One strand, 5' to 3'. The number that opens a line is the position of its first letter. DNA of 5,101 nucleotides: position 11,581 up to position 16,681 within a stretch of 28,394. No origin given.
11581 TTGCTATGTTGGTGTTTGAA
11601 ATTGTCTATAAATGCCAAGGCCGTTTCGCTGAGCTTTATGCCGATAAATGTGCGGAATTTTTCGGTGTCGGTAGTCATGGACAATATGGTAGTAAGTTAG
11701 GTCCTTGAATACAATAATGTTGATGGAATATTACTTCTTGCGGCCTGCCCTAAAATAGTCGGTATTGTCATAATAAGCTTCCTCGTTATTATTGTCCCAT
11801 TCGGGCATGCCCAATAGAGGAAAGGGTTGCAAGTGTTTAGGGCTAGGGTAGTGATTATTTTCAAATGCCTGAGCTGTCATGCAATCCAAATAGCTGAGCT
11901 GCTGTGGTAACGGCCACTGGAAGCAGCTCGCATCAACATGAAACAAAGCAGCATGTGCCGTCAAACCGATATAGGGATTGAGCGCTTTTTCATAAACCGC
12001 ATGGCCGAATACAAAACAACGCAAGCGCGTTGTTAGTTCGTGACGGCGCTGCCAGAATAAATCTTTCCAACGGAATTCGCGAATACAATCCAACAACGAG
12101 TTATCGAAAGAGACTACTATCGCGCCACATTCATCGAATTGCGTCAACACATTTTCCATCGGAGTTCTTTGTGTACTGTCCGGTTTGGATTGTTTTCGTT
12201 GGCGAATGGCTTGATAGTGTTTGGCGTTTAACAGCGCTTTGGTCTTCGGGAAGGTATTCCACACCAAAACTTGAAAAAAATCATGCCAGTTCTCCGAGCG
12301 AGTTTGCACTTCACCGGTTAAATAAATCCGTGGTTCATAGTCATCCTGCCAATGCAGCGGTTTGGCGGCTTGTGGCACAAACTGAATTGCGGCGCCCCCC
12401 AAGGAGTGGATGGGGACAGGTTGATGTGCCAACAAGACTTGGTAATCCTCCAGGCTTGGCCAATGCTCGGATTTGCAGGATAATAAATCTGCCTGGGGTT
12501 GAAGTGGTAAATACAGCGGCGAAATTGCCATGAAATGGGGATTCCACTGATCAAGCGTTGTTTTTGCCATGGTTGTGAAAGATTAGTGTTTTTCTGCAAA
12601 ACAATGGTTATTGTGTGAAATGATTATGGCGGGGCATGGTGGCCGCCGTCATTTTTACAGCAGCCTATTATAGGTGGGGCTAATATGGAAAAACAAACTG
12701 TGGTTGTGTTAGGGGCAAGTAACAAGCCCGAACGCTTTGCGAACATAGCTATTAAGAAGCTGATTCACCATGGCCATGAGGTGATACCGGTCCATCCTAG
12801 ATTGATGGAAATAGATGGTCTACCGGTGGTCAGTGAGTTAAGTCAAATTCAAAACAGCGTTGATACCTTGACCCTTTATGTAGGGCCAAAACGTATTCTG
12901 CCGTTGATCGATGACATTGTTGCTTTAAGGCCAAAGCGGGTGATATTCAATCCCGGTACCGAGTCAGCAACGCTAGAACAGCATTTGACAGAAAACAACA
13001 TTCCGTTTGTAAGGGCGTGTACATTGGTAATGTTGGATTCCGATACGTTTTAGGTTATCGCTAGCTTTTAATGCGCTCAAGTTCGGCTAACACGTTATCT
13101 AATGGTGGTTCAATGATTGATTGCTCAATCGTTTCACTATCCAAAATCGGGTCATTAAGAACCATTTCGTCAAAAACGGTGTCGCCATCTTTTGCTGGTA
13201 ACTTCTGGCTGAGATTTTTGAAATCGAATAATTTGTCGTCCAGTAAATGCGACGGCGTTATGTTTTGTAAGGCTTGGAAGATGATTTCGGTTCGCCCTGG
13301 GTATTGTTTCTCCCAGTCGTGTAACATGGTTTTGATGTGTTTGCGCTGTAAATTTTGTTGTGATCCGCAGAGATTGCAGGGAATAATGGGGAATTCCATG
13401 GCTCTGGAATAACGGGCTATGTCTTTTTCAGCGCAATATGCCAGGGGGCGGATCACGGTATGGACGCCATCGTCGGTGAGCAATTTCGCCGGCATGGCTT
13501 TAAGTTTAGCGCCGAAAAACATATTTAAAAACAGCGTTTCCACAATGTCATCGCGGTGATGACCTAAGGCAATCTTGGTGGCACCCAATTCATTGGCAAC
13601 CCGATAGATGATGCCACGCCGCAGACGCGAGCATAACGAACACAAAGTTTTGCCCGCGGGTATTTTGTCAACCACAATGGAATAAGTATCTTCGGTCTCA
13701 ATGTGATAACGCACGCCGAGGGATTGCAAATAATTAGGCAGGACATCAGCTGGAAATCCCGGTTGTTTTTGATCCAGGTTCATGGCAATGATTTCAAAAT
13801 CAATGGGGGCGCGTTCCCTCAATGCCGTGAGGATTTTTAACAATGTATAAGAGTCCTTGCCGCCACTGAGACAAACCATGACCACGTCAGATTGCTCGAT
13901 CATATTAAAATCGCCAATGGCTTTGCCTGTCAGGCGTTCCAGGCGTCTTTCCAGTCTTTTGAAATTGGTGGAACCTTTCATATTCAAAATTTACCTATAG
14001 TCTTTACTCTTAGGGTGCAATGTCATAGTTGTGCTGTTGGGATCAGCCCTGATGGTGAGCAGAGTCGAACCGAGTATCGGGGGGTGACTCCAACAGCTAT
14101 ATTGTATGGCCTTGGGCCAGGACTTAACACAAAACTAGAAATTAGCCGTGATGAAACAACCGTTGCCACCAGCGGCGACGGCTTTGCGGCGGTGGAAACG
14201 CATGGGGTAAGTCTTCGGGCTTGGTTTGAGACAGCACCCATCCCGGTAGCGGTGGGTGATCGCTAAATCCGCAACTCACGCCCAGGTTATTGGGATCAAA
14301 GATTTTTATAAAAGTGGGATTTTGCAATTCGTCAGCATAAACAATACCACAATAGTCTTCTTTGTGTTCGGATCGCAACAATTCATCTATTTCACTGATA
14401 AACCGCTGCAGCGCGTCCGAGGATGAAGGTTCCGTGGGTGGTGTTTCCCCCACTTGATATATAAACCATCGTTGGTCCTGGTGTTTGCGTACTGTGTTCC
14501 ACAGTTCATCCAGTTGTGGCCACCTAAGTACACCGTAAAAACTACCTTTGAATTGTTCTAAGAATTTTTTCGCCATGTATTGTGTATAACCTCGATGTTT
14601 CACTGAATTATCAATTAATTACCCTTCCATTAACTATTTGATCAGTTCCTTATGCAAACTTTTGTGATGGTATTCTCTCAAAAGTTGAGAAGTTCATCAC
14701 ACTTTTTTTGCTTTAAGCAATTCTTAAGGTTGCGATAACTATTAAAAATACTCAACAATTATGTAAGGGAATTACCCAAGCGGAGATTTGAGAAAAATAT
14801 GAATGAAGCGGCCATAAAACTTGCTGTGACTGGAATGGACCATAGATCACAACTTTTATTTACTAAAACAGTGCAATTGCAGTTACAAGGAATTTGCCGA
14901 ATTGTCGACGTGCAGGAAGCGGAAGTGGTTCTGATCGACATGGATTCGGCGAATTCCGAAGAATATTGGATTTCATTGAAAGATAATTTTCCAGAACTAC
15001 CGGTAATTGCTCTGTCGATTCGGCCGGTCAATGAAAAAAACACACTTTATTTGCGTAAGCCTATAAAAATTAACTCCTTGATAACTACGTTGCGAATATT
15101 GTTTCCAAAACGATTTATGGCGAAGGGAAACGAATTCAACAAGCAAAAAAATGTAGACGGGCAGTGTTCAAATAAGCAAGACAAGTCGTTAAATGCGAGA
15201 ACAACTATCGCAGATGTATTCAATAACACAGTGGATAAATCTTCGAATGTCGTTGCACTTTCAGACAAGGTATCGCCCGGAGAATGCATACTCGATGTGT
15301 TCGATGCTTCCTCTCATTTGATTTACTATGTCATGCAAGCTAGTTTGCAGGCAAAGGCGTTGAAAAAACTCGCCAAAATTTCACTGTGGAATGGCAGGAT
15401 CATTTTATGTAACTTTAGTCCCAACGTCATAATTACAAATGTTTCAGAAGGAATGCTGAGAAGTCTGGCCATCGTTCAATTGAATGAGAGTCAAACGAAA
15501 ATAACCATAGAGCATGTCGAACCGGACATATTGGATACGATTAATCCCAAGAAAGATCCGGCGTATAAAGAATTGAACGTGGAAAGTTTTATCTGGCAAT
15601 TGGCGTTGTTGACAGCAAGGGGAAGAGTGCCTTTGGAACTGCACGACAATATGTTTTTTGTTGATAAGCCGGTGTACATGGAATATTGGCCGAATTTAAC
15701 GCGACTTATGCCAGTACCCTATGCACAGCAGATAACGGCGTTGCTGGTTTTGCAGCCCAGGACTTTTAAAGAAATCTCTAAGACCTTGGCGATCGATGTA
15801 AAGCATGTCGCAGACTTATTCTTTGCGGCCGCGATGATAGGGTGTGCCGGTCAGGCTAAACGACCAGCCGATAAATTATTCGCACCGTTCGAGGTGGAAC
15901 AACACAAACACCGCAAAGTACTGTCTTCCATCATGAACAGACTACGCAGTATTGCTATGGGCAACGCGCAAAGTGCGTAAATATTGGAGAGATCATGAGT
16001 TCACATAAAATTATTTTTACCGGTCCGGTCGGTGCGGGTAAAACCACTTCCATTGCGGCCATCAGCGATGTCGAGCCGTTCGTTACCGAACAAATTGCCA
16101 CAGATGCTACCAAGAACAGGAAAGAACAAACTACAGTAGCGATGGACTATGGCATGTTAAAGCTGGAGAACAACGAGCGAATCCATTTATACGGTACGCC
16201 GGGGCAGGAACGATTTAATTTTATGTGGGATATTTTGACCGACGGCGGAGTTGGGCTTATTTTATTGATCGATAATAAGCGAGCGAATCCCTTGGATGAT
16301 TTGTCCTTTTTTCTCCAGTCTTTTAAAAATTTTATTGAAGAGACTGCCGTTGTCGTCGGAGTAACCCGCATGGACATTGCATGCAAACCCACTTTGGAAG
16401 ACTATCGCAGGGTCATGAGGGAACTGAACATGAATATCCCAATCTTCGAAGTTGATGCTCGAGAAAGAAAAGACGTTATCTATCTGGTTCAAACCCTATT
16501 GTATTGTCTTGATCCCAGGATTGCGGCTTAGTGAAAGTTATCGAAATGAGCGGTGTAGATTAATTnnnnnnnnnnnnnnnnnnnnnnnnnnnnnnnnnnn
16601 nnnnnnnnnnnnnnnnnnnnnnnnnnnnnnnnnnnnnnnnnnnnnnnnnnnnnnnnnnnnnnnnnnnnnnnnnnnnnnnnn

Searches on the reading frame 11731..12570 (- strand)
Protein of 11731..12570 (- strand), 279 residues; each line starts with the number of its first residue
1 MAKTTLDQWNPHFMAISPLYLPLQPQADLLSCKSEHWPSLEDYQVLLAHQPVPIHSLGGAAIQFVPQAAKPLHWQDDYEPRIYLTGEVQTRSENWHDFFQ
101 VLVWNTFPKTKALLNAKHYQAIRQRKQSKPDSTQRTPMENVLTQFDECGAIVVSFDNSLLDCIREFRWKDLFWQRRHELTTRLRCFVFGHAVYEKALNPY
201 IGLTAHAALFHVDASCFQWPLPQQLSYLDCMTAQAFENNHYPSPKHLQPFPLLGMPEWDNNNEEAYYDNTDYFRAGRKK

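Call 4: search_protein_families(library=pfam, proteins=[window:11731-12570:-], max_evalue=0.01)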
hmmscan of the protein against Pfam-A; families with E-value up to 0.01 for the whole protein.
window:11731-12570:- (279 aa): 1 family
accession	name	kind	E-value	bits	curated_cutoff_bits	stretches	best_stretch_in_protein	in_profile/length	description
PF11227.13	DUF3025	-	7.6e-70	235.4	25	1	62-277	1-213/213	Protein of unknown function (DUF3025)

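Call 5: search_protein_families(library=ncbifam, proteins=[window:11731-12570:-], max_evalue=0.01)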
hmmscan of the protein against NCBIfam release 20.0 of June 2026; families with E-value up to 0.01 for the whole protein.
window:11731-12570:- (279 aa): 0 families

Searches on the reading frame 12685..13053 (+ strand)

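Call 4: search_protein_families(library=pfam, proteins=[window:12685-13053:+], max_evalue=0.01)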
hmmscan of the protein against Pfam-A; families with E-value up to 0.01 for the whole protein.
window:12685-13053:+ (122 aa): 2 families
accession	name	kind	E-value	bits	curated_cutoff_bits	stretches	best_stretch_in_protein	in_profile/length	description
PF13380.12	CoA_binding_2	-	6.1e-28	98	22.8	1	5-117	2-115/116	CoA binding domain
PF02629.25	CoA_binding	-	7.8e-05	23.8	22.3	1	2-79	2-84/97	CoA binding domain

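Call 5: search_protein_families(library=ncbifam, proteins=[window:12685-13053:+], max_evalue=0.01)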
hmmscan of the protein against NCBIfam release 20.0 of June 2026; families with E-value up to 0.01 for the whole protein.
window:12685-13053:+ (122 aa): 2 families
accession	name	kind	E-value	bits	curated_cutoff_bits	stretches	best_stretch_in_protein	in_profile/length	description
TIGR02717.1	AcCoA-syn-alpha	equivalog_domain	5.7e-07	28.6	567.15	1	4-79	8-85/447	acetate--CoA ligase alpha subunit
NF045492.1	HydPropCoALig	equivalog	0.0026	16.2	1300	1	3-78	254-331/700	3-hydroxypropionate--CoA ligase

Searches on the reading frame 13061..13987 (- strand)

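Call 4: search_protein_families(library=pfam, proteins=[window:13061-13987:-], max_evalue=0.01)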
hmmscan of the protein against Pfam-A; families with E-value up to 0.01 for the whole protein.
window:13061-13987:- (308 aa): 1 family
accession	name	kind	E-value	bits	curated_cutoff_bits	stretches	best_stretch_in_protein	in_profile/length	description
PF01171.26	ATP_bind_3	-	1.2e-14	54.9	27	1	36-197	2-159/182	PP-loop family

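Call 5: search_protein_families(library=ncbifam, proteins=[window:13061-13987:-], max_evalue=0.01)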
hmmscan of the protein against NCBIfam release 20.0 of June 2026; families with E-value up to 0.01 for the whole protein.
window:13061-13987:- (308 aa): 6 families
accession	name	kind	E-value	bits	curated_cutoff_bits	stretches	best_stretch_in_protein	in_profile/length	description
NF007972.0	PRK10696.1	equivalog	8e-144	478.4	272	1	3-276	11-283/295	tRNA 2-thiocytidine(32) synthetase TtcA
TIGR02432.1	lysidine_TilS_N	equivalog_domain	1.5e-17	64.2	93.6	1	36-202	2-168/189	tRNA lysidine(34) synthetase TilS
NF047749.1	tRNAThiolNcsA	equivalog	1e-16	61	500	1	21-240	41-275/322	tRNA 2-thiolation protein NcsA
NF049949.1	tRNAsynTtuAPyrococ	equivalog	4.2e-14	52.4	450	1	16-232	30-245/292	tRNA-5-methyluridine(54) 2-sulfurtransferase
TIGR00269.1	TIGR00269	hypoth_equivalog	0.00095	19.4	62.75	0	179-242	4-66/104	TIGR00269 family protein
NF007942.0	PRK10660.1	equivalog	0.0016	17.3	606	1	30-199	14-177/439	tRNA lysidine(34) synthetase TilS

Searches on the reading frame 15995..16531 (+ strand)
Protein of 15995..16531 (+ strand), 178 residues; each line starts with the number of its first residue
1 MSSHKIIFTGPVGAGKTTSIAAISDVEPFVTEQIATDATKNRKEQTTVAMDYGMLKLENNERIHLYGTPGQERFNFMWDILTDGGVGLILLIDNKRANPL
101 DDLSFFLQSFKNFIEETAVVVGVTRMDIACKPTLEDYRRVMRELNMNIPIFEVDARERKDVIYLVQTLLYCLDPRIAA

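Call 4: search_protein_families(library=pfam, proteins=[window:15995-16531:+], max_evalue=0.01)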
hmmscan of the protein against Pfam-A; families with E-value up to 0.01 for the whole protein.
window:15995-16531:+ (178 aa): 8 families
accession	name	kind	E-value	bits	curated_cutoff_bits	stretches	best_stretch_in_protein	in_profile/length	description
PF03029.23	ATP_bind_1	-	4.9e-13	49.9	27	1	22-144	43-182/240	Conserved hypothetical ATP binding protein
PF00071.28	Ras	-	6.5e-07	29.5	21.6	1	5-167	1-155/162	Ras family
PF08477.19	Roc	-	4.3e-06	27.4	27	1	5-127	1-119/119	Ras of Complex, Roc, domain of DAPkinase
PF13521.12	AAA_28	-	0.00081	20.1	27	1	5-50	1-47/164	AAA domain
PF01926.29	MMR_HSR1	-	0.001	19.6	21.9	1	5-93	1-84/113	50S ribosome-binding GTPase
PF03193.22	RsgA_GTPase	-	0.0023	18.2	30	0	3-75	106-172/174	RsgA GTPase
PF16796.11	Microtub_bd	-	0.0057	17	27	1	5-61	93-150/155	Microtubule binding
PF10662.15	PduV-EutP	-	0.0057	16.9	21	0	4-25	2-23/143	Ethanolamine utilisation - propanediol utilisation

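Call 5: search_protein_families(library=ncbifam, proteins=[window:15995-16531:+], max_evalue=0.01)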
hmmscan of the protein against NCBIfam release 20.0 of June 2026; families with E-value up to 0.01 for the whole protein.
window:15995-16531:+ (178 aa): 3 families
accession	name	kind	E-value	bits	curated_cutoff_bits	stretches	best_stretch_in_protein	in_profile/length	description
TIGR00231.1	small_GTP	domain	2.8e-09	36.9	42.5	1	2-167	2-161/164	GTP-binding protein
TIGR02528.1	EutP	subfamily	0.0055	17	138.35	0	5-25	2-22/142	EutP/PduV family microcompartment system protein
NF012011.0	PRK15467.1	equivalog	0.008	15.9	258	0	5-24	3-22/159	ethanolamine utilization acetate kinase EutP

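Call 75: search_solved_structures(query=A2, max_evalue=0.001)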
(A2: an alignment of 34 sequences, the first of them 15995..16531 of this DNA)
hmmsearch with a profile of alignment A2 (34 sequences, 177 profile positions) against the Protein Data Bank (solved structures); distinct sequences matched with E-value up to 0.001: 91 (the best 60 are shown).
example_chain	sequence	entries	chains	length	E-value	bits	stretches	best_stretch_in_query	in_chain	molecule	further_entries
4z8y_A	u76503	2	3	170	3.2e-09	39.9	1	44-173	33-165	Ras-related protein SEC4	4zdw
6o62_A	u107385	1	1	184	8.5e-09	38.5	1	45-172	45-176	Ras-related protein SEC4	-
2ocy_C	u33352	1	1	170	1.4e-08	37.8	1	45-173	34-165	Ras-related protein SEC4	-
2eqb_A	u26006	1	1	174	1.5e-08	37.7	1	45-173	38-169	Ras-related protein SEC4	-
3cph_A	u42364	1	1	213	2.7e-08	36.9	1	45-173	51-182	Ras-related protein SEC4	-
1g16_A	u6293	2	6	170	3.4e-08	36.5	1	45-173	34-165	RAS-RELATED PROTEIN SEC4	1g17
2wwx_A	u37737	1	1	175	6.7e-08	35.6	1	35-169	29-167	RAS-RELATED PROTEIN RAB-1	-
8alk_B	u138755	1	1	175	1.3e-07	34.7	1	35-170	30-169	Ras-related protein Rab-1B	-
4fmc_B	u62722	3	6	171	1.8e-07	34.2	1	35-169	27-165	Ras-related protein Rab-1A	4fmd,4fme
4fmb_B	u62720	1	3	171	1.8e-07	34.2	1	35-169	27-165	Ras-related protein Rab-1A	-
4fmd_F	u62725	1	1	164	1.8e-07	34.2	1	35-169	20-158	Ras-related protein Rab-1A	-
4jvs_B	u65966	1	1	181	2e-07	34.1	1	35-169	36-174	Ras-related protein Rab-1A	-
4iru_B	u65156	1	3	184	2.1e-07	34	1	35-169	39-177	Ras-related protein Rab-1A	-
2fol_A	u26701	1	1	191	2.3e-07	33.8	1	35-169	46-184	Ras-related protein Rab-1A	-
3sfv_A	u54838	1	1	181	2.4e-07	33.8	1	35-169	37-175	Ras-related protein Rab-1A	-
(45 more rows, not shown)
